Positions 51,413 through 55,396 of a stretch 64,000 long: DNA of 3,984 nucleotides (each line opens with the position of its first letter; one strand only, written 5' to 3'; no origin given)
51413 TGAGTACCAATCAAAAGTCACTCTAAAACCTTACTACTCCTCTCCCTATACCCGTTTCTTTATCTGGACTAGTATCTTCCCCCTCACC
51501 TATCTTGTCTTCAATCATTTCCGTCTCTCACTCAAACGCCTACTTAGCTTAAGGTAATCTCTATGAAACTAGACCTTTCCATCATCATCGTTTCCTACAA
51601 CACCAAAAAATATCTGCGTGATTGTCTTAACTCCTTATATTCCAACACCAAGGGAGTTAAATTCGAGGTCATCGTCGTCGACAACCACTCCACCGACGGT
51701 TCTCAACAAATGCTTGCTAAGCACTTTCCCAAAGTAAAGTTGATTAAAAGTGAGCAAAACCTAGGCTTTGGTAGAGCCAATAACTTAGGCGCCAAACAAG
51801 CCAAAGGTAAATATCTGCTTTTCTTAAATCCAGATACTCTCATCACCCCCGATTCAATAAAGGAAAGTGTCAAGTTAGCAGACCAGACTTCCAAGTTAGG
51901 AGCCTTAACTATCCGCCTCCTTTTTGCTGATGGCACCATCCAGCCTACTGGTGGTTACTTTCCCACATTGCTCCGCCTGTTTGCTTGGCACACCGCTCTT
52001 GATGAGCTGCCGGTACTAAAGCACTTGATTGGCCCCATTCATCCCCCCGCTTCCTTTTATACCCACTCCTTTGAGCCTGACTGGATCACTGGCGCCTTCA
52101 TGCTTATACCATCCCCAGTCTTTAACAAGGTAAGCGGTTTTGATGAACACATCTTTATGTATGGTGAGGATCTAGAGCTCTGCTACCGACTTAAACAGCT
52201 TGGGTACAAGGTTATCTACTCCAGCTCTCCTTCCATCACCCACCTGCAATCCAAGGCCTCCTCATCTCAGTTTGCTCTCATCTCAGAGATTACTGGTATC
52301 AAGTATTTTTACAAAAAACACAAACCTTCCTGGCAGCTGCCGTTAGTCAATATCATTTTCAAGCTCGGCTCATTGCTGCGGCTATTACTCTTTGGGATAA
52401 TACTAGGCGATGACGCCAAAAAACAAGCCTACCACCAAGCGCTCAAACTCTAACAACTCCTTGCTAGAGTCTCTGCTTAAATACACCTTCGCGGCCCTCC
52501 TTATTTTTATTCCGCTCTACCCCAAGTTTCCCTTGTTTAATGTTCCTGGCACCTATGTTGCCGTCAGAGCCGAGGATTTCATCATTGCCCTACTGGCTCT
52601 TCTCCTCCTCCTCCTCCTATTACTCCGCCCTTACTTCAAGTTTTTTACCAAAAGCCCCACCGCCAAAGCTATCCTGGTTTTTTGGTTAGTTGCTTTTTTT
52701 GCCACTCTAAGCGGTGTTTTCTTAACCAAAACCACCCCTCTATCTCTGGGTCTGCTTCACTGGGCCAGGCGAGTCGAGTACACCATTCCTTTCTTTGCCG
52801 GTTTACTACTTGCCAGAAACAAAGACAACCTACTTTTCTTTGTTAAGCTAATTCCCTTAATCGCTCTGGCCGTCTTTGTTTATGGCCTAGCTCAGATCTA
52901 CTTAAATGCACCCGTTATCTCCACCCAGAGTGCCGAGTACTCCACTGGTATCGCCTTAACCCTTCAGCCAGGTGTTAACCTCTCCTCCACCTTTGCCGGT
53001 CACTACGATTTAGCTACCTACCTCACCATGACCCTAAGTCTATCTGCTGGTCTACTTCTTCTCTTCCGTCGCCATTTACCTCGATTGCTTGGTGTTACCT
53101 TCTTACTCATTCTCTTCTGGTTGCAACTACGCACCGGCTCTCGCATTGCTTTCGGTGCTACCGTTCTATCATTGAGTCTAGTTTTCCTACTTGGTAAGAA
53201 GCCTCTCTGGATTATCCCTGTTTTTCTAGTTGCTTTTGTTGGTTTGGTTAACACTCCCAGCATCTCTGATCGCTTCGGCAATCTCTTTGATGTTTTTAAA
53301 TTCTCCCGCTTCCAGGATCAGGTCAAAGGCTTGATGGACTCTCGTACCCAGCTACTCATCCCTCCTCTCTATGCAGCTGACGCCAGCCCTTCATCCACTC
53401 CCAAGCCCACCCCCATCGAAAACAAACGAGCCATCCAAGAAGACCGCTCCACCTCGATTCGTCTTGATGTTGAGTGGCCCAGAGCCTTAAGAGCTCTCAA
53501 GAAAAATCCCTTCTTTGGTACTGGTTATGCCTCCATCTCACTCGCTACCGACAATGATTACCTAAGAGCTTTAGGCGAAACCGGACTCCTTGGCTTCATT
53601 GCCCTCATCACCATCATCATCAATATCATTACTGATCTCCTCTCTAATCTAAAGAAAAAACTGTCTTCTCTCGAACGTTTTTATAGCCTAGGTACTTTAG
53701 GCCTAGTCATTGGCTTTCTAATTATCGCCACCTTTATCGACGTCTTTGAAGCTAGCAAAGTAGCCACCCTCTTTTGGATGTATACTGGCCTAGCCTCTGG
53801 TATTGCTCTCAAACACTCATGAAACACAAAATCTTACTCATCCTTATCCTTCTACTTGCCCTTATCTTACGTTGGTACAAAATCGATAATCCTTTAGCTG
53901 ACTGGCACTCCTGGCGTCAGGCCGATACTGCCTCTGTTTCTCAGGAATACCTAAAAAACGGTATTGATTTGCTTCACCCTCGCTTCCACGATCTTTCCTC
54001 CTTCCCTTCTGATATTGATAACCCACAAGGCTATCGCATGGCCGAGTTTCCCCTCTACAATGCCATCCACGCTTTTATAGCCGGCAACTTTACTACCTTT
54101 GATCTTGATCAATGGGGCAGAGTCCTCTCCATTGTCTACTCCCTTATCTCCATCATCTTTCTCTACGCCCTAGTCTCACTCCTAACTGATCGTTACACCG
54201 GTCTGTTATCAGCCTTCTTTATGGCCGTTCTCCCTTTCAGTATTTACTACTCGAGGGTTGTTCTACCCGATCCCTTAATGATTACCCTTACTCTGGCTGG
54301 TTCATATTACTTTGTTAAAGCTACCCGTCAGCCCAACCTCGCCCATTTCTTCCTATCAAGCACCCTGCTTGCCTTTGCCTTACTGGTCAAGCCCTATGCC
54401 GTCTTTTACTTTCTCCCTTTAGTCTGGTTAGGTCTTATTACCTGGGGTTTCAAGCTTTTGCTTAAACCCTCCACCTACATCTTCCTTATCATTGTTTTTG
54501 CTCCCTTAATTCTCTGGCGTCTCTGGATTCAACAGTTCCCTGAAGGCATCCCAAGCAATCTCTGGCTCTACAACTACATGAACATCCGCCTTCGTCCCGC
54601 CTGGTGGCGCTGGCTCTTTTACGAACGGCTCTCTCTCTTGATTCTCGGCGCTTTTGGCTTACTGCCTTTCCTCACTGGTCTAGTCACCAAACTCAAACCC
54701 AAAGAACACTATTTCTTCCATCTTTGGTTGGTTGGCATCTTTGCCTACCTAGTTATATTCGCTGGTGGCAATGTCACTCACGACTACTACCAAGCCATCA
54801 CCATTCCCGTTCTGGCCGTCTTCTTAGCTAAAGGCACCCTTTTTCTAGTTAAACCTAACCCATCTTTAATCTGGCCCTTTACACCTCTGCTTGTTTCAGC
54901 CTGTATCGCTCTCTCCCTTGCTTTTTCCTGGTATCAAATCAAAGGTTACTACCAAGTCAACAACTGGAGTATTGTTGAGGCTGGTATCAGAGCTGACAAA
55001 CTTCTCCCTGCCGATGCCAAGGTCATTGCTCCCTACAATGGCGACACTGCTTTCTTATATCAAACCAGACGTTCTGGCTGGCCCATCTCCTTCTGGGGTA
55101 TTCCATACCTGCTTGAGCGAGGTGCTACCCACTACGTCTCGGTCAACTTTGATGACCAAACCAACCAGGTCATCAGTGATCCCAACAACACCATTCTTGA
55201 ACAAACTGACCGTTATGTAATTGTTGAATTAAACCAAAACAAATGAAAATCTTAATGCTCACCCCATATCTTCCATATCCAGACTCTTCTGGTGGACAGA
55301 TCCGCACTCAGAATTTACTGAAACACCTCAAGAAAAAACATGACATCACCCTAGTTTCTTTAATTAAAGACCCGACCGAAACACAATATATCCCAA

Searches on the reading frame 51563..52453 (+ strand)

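Call 48: search_protein_families(library=ncbifam, proteins=[window:51563-52453:+], max_evalue=0.000001)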
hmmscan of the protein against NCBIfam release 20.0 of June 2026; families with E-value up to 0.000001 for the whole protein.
window:51563-52453:+ (296 aa): 14 families
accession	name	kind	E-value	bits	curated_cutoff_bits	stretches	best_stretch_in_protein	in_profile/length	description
NF041875.1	EPS_EpsD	equivalog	4.8e-22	78.8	370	1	5-109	1-107/325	exopolysaccharide biosynthesis glycosyltransferase EpsD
TIGR04283.1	glyco_like_mftF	equivalog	7.9e-21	74.7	182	1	5-119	1-111/221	TIGR04283 family arsenosugar biosynthesis glycosyltransferase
NF038302.1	EPS_HpsE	equivalog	3.6e-18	65.6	300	1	3-116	1-121/307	hormogonium polysaccharide biosynthesis glycosyltransferase HpsE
NF007482.0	PRK10073.1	equivalog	1.3e-17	63.8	423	1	4-108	7-112/334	glycosyltransferase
TIGR03965.1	mycofact_glyco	equivalog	1.5e-15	57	280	1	4-96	75-169/467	mycofactocin biosynthesis glycosyltransferase MftF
TIGR03111.1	glyc2_xrt_Gpos1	hypoth_equivalog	2.3e-13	49.7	363.95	1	5-138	51-188/439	TIGR03111 family XrtG-associated glycosyltransferase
TIGR03937.1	PgaC_IcaA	equivalog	5.3e-13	48.7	422.3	1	5-116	47-160/407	poly-beta-1,6-N-acetyl-D-glucosamine synthase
NF047683.1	TeichurnBiosyTuaG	equivalog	7.3e-12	45.5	400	1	4-108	7-113/252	teichuronic acid biosynthesis protein TuaG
TIGR01556.1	rhamnosyltran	subfamily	4e-10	39.3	200.55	0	21-109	9-101/281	rhamnosyltransferase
NF038299.1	EPS_HpsN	equivalog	5.1e-10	38.8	425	1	5-120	3-120/317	hormogonium polysaccharide biosynthesis glycosyltransferase HpsN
TIGR04009.1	wcaE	equivalog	1.6e-09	37.4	369.2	1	5-111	3-112/248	colanic acid biosynthesis glycosyltransferase WcaE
NF050050.1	ProtGlycPglI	equivalog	5.8e-08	32.5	500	1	4-107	3-109/306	GalNAc(5)-diNAcBac-PP-undecaprenol beta-1,3-glucosyltransferase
TIGR04195.1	S_glycosyl_SunS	equivalog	6.7e-08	31.8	350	1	8-95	62-144/421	SunS family peptide S-glycosyltransferase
NF041394.1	GtaseAglG_Halo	equivalog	6.2e-07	29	440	0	4-112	2-113/304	glucosyl-dolichyl phosphate glucuronosyltransferase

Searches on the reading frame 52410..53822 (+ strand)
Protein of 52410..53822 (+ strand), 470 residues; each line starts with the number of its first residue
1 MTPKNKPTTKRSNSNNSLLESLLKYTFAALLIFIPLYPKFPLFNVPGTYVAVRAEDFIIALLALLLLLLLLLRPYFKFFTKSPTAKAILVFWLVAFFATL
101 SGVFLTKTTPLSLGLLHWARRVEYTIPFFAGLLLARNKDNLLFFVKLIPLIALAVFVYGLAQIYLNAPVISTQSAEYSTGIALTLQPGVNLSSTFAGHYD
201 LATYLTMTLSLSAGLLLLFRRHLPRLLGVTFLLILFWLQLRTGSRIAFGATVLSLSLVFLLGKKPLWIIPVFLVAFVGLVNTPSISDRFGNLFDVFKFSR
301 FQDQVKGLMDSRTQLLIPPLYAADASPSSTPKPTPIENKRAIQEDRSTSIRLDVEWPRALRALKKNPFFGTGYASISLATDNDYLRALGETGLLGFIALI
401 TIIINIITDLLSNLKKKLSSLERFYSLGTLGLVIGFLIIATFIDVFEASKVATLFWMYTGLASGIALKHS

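Call 92: search_protein_families(library=pfam, proteins=[window:52410-53822:+], max_evalue=0.01)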
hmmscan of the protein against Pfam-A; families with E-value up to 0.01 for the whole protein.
window:52410-53822:+ (470 aa): 1 family
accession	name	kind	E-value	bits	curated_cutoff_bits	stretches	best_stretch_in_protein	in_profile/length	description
PF04932.20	Wzy_C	-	3.9e-14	53.1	31.7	1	231-400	2-149/149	O-Antigen ligase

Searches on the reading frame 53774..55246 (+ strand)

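Call 92: search_protein_families(library=pfam, proteins=[window:53774-55246:+], max_evalue=0.01)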
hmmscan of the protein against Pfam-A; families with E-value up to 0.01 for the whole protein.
window:53774-55246:+ (490 aa): 2 families
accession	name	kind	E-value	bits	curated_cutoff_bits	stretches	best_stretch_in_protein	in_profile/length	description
PF13231.12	PMT_2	-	1.4e-11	45.3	26.1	1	114-248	22-160/160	Dolichyl-phosphate-mannose-protein mannosyltransferase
PF02366.24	PMT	-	1.2e-07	32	22.7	1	116-229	86-205/245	Dolichyl-phosphate-mannose-protein mannosyltransferase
